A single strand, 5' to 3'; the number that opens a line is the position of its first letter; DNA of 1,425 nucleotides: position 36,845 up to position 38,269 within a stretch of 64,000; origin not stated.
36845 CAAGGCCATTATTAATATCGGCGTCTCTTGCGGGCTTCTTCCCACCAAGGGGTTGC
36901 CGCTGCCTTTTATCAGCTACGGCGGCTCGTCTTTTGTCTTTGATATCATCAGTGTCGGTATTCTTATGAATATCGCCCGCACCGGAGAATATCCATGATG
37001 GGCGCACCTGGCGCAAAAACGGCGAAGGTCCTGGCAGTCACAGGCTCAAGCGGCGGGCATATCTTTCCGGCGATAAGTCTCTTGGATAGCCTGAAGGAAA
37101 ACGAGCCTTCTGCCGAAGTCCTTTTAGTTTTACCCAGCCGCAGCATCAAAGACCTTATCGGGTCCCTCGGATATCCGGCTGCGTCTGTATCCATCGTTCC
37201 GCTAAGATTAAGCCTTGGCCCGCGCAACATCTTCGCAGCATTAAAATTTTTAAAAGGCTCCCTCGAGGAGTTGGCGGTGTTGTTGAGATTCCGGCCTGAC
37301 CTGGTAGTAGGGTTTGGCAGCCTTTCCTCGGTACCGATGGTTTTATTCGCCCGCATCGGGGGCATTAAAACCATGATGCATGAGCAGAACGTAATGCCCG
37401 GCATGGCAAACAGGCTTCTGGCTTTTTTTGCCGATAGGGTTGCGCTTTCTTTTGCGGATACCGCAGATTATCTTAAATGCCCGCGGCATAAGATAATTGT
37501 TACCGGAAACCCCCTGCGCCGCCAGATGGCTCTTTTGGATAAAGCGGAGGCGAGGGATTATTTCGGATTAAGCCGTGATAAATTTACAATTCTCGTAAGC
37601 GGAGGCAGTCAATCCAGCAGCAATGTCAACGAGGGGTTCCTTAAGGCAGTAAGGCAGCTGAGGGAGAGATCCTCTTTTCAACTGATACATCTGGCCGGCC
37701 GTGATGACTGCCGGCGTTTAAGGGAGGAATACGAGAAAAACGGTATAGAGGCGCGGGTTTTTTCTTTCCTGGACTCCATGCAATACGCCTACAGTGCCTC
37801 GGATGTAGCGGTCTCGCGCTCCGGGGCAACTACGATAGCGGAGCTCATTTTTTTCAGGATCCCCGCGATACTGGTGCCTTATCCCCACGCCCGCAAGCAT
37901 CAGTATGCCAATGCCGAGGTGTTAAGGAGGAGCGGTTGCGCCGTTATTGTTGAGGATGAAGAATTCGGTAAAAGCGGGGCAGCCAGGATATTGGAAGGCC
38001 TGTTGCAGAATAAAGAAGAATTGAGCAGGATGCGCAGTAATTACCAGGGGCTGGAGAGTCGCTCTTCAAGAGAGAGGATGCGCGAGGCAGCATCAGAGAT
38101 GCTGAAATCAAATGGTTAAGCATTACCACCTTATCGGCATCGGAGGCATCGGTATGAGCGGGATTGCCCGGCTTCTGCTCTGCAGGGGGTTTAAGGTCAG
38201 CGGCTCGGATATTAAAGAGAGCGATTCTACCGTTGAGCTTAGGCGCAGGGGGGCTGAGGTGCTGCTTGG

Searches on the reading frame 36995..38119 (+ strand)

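Call 86: search_protein_families(library=pfam, proteins=[window:36995-38119:+], max_evalue=0.00001)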
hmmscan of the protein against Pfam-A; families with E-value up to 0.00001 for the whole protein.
window:36995-38119:+ (374 aa): 2 families
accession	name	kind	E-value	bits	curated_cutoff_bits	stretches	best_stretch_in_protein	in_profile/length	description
PF04101.22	Glyco_tran_28_C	-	2.5e-33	115.9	22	1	198-355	1-159/166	Glycosyltransferase family 28 C-terminal domain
PF03033.26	Glyco_transf_28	-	1e-23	84.4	26.2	1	14-150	3-138/139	Glycosyltransferase family 28 N-terminal domain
